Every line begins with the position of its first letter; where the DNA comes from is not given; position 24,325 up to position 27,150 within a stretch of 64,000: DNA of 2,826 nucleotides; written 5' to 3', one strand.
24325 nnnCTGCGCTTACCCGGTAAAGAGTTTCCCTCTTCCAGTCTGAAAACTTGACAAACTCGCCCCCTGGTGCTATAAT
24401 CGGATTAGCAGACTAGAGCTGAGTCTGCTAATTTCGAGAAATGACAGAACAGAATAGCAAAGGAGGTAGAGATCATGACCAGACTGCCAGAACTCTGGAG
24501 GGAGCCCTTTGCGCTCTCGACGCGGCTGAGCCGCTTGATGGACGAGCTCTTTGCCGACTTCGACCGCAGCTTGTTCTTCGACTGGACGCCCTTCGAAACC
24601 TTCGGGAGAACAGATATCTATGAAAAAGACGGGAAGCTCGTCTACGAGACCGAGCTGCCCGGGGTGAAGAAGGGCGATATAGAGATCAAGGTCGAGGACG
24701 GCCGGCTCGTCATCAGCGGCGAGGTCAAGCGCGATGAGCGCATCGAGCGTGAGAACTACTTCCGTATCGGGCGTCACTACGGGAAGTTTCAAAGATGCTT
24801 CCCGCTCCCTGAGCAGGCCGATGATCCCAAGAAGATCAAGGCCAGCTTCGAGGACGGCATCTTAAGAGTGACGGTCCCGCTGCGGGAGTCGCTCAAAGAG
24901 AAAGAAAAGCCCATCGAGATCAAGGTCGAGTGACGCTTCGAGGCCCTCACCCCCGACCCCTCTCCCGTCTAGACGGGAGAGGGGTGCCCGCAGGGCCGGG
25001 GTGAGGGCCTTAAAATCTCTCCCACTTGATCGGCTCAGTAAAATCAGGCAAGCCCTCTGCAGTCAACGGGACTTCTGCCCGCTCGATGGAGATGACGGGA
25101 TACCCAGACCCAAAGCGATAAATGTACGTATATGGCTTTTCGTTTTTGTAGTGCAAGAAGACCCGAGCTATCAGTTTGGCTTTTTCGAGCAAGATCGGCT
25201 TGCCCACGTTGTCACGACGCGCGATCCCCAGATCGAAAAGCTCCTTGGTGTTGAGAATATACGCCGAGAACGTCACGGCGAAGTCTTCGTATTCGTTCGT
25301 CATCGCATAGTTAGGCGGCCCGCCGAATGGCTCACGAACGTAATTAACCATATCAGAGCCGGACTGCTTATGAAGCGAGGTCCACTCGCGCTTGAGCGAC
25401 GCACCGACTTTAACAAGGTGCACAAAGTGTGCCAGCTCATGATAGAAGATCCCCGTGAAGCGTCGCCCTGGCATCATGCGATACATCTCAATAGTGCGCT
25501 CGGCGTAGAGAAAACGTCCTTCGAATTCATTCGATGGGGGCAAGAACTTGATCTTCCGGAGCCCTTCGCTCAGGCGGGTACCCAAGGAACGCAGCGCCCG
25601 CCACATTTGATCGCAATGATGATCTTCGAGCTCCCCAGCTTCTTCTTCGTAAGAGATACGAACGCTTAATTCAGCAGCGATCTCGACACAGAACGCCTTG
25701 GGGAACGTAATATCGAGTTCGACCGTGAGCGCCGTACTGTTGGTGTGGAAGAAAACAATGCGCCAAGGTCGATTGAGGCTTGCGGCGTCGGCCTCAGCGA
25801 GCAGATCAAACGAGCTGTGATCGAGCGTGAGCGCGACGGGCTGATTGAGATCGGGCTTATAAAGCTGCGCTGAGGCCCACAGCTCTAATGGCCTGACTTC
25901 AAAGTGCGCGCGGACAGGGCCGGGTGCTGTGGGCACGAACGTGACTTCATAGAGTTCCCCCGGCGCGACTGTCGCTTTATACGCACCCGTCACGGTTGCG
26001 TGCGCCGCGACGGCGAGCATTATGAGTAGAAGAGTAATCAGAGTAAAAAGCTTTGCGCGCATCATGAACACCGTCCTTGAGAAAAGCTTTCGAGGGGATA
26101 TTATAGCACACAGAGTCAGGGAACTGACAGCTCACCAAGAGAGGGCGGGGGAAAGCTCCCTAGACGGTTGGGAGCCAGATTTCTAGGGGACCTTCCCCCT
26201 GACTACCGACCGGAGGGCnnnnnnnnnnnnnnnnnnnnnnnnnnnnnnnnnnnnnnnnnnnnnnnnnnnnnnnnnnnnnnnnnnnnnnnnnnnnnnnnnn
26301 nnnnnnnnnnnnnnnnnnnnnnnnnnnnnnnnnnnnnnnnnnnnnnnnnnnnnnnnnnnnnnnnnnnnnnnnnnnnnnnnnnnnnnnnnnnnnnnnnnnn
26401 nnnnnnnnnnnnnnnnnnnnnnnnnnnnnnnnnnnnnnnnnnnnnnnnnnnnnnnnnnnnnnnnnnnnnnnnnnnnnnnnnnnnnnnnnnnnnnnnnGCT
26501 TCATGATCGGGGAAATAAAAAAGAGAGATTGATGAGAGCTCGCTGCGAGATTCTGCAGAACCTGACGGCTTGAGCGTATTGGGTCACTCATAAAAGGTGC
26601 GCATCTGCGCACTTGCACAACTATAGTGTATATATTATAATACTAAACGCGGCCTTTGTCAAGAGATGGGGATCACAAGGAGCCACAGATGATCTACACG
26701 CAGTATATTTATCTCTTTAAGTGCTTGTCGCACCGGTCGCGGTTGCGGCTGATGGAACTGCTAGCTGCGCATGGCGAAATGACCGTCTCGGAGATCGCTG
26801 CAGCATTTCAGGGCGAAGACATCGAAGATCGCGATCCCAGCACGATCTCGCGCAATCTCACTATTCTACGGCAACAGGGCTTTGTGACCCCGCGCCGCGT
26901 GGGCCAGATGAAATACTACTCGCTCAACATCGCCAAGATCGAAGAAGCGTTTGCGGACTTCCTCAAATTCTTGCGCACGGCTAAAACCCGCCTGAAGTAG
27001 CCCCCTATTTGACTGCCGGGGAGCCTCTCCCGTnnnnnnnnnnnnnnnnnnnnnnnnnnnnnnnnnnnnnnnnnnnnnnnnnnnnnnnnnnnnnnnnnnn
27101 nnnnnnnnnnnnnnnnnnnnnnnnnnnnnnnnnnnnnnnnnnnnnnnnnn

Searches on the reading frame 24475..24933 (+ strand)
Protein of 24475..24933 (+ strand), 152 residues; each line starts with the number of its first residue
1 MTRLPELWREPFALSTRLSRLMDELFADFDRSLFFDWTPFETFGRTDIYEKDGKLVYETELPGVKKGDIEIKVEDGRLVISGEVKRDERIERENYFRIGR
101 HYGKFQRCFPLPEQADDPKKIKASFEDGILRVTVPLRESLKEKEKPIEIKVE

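Call 9: find_encoding_contigs(protein=window:24475-24933:+, flank=10000, max_places=10)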
Protein window:24475-24933:+ (152 aa): 6 contigs read that carry it; 4 places shown.
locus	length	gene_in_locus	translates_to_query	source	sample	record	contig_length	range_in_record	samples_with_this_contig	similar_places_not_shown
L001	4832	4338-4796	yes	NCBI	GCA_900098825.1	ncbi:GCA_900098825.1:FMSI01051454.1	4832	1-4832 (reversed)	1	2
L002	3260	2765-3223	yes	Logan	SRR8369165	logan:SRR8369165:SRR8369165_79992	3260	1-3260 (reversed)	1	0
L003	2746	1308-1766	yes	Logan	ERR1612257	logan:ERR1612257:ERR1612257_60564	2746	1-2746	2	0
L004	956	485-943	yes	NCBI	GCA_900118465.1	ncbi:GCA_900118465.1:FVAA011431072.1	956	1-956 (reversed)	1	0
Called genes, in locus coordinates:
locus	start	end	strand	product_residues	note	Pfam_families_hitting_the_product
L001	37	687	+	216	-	PF00834:Ribul_P_3_epim, PF01729:QRPTase_C (faint)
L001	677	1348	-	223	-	PF13229:Beta_helix (weak)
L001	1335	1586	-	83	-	-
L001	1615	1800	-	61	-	-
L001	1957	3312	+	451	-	PF05496:RuvB_N, PF00004:AAA, PF13173:AAA_14 (faint), PF16193:AAA_assoc_2, PF12002:MgsA_C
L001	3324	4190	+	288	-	PF06267:DUF1028, PF08823:PG_binding_2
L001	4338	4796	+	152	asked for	PF00011:HSP20, PF17886:ArsA_HSP20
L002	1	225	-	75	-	?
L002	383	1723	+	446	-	PF05496:RuvB_N, PF00004:AAA, PF13173:AAA_14 (faint), PF16193:AAA_assoc_2, PF12002:MgsA_C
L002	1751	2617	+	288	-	PF06267:DUF1028, PF08823:PG_binding_2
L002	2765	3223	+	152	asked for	PF00011:HSP20, PF17886:ArsA_HSP20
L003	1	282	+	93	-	?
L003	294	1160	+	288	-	PF06267:DUF1028, PF08823:PG_binding_2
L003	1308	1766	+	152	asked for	PF00011:HSP20, PF17886:ArsA_HSP20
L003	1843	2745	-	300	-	?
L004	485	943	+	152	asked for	PF00011:HSP20, PF17886:ArsA_HSP20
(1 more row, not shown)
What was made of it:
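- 24475..24933 (+): hsp20 (152 aa, alpha-crystallin-type small heat-shock protein), apparently monocistronic. Pfam HSP20 and ArsA_HSP20 in call 9.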

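Call 25: find_homologous_proteins(query=window:24475-24933:+, max_evalue=1e-20)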
Query window:24475-24933:+ (152 aa): 389 proteins with E <= 1e-20 among 466 candidates; the best 120 are listed.
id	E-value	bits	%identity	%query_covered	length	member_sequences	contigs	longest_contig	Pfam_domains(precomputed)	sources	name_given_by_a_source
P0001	1.5e-95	335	100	100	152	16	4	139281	PF00011.28,PF17886.8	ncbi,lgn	-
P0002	9.2e-94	329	97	100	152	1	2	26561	PF00011.28,PF17886.8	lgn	-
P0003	4.2e-93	327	97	100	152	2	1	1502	PF00011.28,PF17886.8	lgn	-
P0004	1.5e-92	325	97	100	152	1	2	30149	PF27746.1,PF00011.28,PF17886.8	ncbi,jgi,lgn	-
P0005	1.0e-91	323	96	100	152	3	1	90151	PF27746.1,PF00011.28,PF17886.8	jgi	jgi:HSP20 family protein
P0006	3.2e-91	321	96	100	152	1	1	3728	PF00011.28,PF17886.8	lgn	-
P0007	7.2e-91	320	95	100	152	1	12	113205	PF27746.1,PF00011.28,PF17886.8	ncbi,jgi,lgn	-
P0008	1.2e-90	319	95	100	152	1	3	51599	PF27746.1,PF00011.28,PF17886.8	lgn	-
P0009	1.2e-90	319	95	100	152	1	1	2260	PF27746.1,PF00011.28,PF17886.8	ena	-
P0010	1.7e-90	319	96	92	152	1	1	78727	PF27746.1,PF00011.28,PF17886.8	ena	-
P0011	5.6e-90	317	95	100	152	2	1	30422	PF27746.1,PF00011.28,PF17886.8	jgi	-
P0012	1.0e-89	316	95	92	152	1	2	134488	PF27746.1,PF00011.28,PF17886.8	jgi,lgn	-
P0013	1.4e-89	316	95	100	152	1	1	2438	PF00011.28,PF17886.8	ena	-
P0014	1.8e-89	315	96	92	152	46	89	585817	PF27746.1,PF00011.28,PF17886.8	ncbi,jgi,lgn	jgi:HSP20 family protein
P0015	2.5e-89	315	95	100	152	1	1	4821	PF27746.1,PF00011.28,PF17886.8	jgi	-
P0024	9.3e-77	274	84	99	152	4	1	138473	PF27746.1,PF00011.28,PF17886.8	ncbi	-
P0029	3.0e-61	224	71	100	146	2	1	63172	PF00011.28,PF17886.8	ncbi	-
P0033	2.1e-59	218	69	100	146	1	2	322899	PF00011.28,PF17886.8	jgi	jgi:HSP20 family protein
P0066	3.2e-55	204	68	100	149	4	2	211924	PF00011.28,PF17886.8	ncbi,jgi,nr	ncbi:MAG: Hsp20/alpha crystallin family protein [Candidatus Acetothermia bacterium]|jgi:HSP20 family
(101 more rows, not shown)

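Call 26: find_encoding_contigs(protein=P0024, flank=10000, max_places=3)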
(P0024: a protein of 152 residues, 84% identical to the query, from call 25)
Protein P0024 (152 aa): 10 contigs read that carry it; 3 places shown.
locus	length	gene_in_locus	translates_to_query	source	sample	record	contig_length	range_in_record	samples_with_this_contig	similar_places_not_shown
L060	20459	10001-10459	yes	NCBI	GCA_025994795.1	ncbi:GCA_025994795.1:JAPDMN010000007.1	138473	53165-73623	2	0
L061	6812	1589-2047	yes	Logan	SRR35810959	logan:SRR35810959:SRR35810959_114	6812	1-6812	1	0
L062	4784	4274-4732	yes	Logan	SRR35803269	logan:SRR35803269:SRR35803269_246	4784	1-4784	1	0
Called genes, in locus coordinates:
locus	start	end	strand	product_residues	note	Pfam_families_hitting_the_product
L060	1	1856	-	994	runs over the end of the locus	PF00890:FAD_binding_2 (faint), PF01134:GIDA (faint), PF01266:DAO (faint), PF12831:FAD_oxidored (faint), PF13450:NAD_binding_8 (faint), PF07992:Pyr_redox_2, PF12838:Fer4_7 (weak), PF14697:Fer4_21 (weak), +5 more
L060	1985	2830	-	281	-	PF00398:RrnaAD, PF13649:Methyltransf_25 (weak)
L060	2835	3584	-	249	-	PF01061:ABC2_membrane, PF12679:ABC2_membrane_2, PF12730:ABC2_membrane_4 (weak), PF12698:ABC2_membrane_3 (weak)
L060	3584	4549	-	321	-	PF00005:ABC_tran, PF13304:AAA_21, PF13732:DrrA1-3_C (weak)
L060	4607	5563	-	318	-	PF06144:DNA_pol3_delta (weak), PF21694:DNA_pol3_delta_C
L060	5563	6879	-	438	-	PF14326:DUF4384, PF08308:PEGA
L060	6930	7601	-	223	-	PF00702:Hydrolase, PF13419:HAD_2, PF13242:Hydrolase_like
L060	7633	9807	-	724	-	PF00551:Formyl_trans_N, PF02142:MGS, PF01808:AICARFT_IMPCHas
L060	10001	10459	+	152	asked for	PF27746:Small_heat_shock_put (weak), PF00011:HSP20, PF17886:ArsA_HSP20 (weak)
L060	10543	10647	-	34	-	-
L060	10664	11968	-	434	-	PF05496:RuvB_N, PF00004:AAA, PF13173:AAA_14 (weak), PF16193:AAA_assoc_2, PF12002:MgsA_C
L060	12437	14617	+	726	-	PF00150:Cellulase (faint), PF11790:Glyco_hydro_cc (faint), PF02449:Glyco_hydro_42 (faint), PF00331:Glyco_hydro_10 (faint), PF01229:Glyco_hydro_39 (faint)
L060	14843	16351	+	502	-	PF01293:PEPCK_ATP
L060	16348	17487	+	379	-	PF00285:Citrate_synt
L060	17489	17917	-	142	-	PF00293:NUDIX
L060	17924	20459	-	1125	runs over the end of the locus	PF04563:RNA_pol_Rpb2_1 (weak), PF04561:RNA_pol_Rpb2_2, PF04565:RNA_pol_Rpb2_3, PF10385:RNA_pol_Rpb2_45, PF00562:RNA_pol_Rpb2_6, PF04560:RNA_pol_Rpb2_7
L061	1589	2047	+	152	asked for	PF27746:Small_heat_shock_put (weak), PF00011:HSP20, PF17886:ArsA_HSP20 (weak)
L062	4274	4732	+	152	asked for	PF27746:Small_heat_shock_put (weak), PF00011:HSP20, PF17886:ArsA_HSP20 (weak)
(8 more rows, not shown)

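Call 27: find_encoding_contigs(protein=P0029, flank=10000, max_places=3)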
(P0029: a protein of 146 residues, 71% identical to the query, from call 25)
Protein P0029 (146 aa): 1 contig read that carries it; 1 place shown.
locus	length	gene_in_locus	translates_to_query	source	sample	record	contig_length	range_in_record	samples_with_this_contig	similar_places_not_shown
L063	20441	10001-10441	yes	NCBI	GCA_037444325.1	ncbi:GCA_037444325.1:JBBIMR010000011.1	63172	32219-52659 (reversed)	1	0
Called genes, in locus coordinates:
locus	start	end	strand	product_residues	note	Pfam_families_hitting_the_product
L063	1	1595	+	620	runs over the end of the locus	PF00012:HSP70, PF06723:MreB_Mbl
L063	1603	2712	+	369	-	PF00226:DnaJ, PF01556:DnaJ_C, PF00684:DnaJ_CXXCXGXG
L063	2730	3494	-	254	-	PF00106:adh_short, PF08659:KR, PF13561:adh_short_C2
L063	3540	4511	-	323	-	-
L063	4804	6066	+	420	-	PF11376:DUF3179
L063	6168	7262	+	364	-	PF19300:BPD_transp_1_N, PF00528:BPD_transp_1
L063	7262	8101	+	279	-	PF00528:BPD_transp_1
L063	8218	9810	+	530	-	PF00496:SBP_bac_5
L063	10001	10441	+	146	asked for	PF00011:HSP20, PF17886:ArsA_HSP20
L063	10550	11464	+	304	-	PF02729:OTCace_N, PF00185:OTCace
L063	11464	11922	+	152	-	PF01948:PyrI, PF02748:PyrI_C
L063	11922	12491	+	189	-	PF02834:LigT_PEase, PF13563:2_5_RNA_ligase2, PF02834:LigT_PEase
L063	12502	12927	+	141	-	PF01951:Archease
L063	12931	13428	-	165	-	PF13187:Fer4_9 (faint), PF13534:Fer4_17 (faint), PF14697:Fer4_21 (faint), PF00037:Fer4 (weak), PF13183:Fer4_8 (weak), PF13237:Fer4_10 (weak), PF12838:Fer4_7, PF13484:Fer4_16 (weak)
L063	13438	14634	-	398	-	PF00346:Complex1_49kDa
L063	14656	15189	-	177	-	PF00329:Complex1_30kDa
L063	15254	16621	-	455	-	PF08245:Mur_ligase_M, PF27239:FOL3_C, PF02875:Mur_ligase_C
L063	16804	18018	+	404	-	PF00155:Aminotran_1_2, PF12897:Asp_aminotransf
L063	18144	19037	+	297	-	PF00763:THF_DHG_CYH, PF02882:THF_DHG_CYH_C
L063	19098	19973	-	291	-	PF02219:MTHFR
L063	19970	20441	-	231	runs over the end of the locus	PF12225:DUF5981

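Call 28: find_encoding_contigs(protein=P0066, flank=10000, max_places=3)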
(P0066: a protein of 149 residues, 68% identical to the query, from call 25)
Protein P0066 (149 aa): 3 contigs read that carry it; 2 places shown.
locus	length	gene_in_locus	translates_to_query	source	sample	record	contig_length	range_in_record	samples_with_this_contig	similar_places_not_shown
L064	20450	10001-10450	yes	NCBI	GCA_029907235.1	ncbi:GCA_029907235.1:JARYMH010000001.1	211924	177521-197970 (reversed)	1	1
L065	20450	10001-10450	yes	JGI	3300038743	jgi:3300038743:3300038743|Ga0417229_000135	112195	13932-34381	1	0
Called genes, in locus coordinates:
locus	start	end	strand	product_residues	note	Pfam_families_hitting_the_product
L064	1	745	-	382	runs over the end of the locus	PF00108:Thiolase_N, PF00109:ketoacyl-synt (faint), PF02803:Thiolase_C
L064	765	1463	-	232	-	PF00005:ABC_tran, PF13304:AAA_21 (faint)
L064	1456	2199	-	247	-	PF00005:ABC_tran, PF12399:BCA_ABC_TP_C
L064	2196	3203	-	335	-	PF02653:BPD_transp_2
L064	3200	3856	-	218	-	PF02653:BPD_transp_2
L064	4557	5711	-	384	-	PF02771:Acyl-CoA_dh_N, PF02770:Acyl-CoA_dh_M, PF00441:Acyl-CoA_dh_1, PF08028:Acyl-CoA_dh_2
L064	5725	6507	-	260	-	PF00378:ECH_1, PF16113:ECH_2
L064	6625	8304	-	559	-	PF00501:AMP-binding, PF13193:AMP-binding_C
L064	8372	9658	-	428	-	PF13433:Peripla_BP_5, PF13458:Peripla_BP_6, PF01094:ANF_receptor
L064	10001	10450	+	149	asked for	PF00011:HSP20, PF17886:ArsA_HSP20 (weak)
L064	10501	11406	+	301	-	PF00140:Sigma70_r1_2, PF04542:Sigma70_r2, PF04539:Sigma70_r3, PF04545:Sigma70_r4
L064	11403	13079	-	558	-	PF03717:PBP_dimer, PF00905:Transpeptidase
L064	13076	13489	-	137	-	PF04977:DivIC (weak)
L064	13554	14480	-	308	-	PF01795:Methyltransf_5, PF13649:Methyltransf_25 (faint)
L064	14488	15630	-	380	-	PF04230:PS_pyruv_trans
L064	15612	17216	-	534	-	PF18949:DUF5693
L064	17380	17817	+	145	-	-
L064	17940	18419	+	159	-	-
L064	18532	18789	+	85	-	-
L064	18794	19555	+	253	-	-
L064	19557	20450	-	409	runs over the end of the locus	PF22023:Pus10_THUMP_arc, PF21238:Pus10_C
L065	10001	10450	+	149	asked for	PF00011:HSP20, PF17886:ArsA_HSP20 (weak)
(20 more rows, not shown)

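Call 29: find_encoding_contigs(protein=P0033, flank=10000, max_places=3)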
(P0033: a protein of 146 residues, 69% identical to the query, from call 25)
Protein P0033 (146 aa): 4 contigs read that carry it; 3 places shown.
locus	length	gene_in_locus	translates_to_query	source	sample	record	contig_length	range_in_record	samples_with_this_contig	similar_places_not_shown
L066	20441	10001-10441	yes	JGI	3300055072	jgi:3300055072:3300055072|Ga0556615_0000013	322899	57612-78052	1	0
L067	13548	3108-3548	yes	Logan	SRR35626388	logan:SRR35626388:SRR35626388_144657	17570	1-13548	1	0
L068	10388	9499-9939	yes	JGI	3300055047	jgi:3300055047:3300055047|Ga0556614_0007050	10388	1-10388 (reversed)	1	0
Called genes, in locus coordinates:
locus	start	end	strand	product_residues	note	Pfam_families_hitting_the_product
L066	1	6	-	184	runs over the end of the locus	PF04011:LemA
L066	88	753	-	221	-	PF01209:Ubie_methyltran, PF13489:Methyltransf_23, PF07021:MetW (weak), PF13649:Methyltransf_25, PF13847:Methyltransf_31, PF08241:Methyltransf_11, PF08242:Methyltransf_12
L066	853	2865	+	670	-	PF12838:Fer4_7 (faint), PF13534:Fer4_17 (faint), PF12797:Fer4_2 (faint), PF13183:Fer4_8, PF13187:Fer4_9, PF13237:Fer4_10, PF13484:Fer4_16 (faint), PF02754:CCG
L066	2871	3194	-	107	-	PF01588:tRNA_bind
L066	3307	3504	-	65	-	-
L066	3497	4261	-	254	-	PF00106:adh_short, PF08659:KR, PF13561:adh_short_C2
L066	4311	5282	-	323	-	-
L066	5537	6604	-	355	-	PF12911:OppC_N, PF00528:BPD_transp_1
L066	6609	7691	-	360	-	PF19300:BPD_transp_1_N (weak), PF00528:BPD_transp_1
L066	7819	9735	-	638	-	PF00496:SBP_bac_5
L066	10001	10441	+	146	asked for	PF00011:HSP20, PF17886:ArsA_HSP20 (weak)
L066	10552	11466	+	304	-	PF02729:OTCace_N, PF00185:OTCace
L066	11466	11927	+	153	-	PF01948:PyrI, PF02748:PyrI_C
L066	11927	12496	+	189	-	PF02834:LigT_PEase, PF13563:2_5_RNA_ligase2, PF02834:LigT_PEase (weak)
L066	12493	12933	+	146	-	PF01951:Archease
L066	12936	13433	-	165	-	PF13187:Fer4_9 (faint), PF13534:Fer4_17 (faint), PF14697:Fer4_21 (faint), PF00037:Fer4 (weak), PF12837:Fer4_6 (faint), PF13183:Fer4_8 (weak), PF13237:Fer4_10 (weak), PF12838:Fer4_7, +1 more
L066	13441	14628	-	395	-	PF00346:Complex1_49kDa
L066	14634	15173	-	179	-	PF00329:Complex1_30kDa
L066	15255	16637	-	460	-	PF08245:Mur_ligase_M, PF27239:FOL3_C, PF02875:Mur_ligase_C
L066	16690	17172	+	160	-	PF05163:DinB, PF12867:DinB_2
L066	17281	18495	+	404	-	PF00155:Aminotran_1_2, PF12897:Asp_aminotransf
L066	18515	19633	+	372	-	PF05222:AlaDh_PNT_N, PF01262:AlaDh_PNT_C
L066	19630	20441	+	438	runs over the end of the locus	PF02550:AcetylCoA_hydro, PF13336:AcetylCoA_hyd_C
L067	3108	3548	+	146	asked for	PF00011:HSP20, PF17886:ArsA_HSP20 (weak)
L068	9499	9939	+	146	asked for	PF00011:HSP20, PF17886:ArsA_HSP20 (weak)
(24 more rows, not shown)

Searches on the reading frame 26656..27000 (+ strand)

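Call 14: search_protein_families(library=pfam, proteins=[window:26656-27000:+])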
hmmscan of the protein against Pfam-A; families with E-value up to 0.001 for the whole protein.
window:26656-27000:+ (114 aa): 8 families
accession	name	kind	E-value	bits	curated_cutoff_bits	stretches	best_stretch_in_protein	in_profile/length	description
PF12840.13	HTH_20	-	5.3e-11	42.8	27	1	24-79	1-50/51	Helix-turn-helix domain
PF01022.26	HTH_5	-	6.7e-08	32.7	22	1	28-78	3-46/47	Bacterial regulatory protein, arsR family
PF03965.22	Penicillinase_R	-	5.9e-06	27.1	22.6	1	31-93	7-67/115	Penicillinase repressor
PF25212.1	HVO_A0114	-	1.8e-05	24.9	27.6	1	14-86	10-75/84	HVO_A0114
PF01047.28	MarR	-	9.2e-05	22.7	24.6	1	28-78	4-48/59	MarR family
PF08100.18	Dimerisation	-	0.0005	20.3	25.6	1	14-90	12-83/93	O-methyltransferase dimerisation domain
PF12802.13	MarR_2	-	0.00093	19.7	27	0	28-51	6-30/61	MarR family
PF09339.16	HTH_IclR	-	0.00093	19.4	22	0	30-78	6-49/52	IclR helix-turn-helix domain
